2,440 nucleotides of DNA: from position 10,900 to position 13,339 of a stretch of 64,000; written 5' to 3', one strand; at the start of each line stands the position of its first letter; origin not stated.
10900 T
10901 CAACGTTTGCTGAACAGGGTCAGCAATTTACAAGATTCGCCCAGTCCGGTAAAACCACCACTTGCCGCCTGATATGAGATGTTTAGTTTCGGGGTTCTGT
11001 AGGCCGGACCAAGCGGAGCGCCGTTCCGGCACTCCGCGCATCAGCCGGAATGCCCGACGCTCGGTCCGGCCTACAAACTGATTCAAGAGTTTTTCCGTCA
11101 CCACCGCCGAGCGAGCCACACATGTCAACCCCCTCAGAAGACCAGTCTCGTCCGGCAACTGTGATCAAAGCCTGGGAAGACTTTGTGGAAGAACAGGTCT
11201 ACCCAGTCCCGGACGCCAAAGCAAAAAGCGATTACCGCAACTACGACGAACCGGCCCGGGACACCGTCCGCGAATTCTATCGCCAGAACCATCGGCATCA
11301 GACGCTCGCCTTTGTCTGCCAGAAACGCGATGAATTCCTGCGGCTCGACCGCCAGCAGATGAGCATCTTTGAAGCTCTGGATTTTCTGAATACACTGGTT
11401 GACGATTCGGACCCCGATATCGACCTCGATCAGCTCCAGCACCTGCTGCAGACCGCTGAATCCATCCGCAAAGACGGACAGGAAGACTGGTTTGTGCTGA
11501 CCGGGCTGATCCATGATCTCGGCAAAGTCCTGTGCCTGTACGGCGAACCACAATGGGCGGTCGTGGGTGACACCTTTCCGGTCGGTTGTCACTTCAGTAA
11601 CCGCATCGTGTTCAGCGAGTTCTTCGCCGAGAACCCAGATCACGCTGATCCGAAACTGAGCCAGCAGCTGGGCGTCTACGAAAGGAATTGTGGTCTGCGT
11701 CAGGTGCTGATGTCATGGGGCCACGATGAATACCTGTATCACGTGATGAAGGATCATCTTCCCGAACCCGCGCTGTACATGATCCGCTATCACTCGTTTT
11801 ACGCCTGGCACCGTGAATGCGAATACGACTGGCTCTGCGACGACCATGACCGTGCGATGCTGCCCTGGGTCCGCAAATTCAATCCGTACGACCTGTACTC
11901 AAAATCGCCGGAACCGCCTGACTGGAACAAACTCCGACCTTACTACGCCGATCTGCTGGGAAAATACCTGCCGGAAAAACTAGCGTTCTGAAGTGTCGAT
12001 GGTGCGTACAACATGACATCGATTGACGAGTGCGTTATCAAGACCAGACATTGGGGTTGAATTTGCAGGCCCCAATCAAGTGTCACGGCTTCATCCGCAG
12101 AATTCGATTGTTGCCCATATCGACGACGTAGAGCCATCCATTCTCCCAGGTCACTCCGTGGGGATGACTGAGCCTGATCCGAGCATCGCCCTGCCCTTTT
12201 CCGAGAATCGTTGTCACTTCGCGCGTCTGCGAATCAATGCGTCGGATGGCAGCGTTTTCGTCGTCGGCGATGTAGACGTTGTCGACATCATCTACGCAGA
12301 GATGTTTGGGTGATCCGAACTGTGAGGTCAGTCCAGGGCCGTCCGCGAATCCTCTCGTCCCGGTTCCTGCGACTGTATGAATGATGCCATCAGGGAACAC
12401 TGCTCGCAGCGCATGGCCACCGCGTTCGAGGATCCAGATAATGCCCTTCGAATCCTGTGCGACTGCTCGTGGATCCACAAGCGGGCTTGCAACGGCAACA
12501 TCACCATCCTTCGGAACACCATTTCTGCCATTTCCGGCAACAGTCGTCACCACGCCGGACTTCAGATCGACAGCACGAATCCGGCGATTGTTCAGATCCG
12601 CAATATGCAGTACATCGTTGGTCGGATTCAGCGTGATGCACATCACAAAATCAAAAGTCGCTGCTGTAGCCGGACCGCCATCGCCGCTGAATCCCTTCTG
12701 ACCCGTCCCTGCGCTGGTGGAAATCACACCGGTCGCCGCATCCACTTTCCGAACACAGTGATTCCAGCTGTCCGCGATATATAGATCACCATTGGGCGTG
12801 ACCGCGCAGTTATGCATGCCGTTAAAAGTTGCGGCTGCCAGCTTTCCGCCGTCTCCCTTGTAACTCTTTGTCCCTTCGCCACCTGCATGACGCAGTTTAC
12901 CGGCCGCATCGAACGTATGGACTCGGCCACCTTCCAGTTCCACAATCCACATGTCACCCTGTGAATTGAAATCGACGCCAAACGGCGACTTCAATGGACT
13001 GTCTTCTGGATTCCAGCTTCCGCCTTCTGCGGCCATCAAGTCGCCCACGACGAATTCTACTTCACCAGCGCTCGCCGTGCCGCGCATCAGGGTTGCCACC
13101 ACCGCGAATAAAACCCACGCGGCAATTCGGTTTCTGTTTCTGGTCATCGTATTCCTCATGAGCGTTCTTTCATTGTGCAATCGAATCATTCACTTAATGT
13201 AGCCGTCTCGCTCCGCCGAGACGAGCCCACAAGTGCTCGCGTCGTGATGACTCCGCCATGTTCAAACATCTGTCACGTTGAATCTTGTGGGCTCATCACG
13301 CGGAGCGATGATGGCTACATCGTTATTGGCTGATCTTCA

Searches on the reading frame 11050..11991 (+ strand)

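Call 13: search_protein_families(library=pfam, proteins=[window:11050-11991:+], max_evalue=0.001)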
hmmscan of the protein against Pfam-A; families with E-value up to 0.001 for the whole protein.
window:11050-11991:+ (313 aa): 1 family
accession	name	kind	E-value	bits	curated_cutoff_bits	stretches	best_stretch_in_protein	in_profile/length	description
PF05153.21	MIOX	-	3.3e-110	368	25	1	71-313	2-249/249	Myo-inositol oxygenase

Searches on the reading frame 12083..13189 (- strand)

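Call 13: search_protein_families(library=pfam, proteins=[window:12083-13189:-], max_evalue=0.001)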
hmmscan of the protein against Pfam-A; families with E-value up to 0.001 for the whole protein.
window:12083-13189:- (368 aa): 2 families
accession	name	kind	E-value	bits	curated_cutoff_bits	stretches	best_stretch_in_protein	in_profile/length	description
PF25021.1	TEN_NHL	-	5e-17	62.3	27.1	0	218-276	116-178/357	Teneurin NHL domain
PF01436.27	NHL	-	6.9e-15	54.7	20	1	129-148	8-27/28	NHL repeat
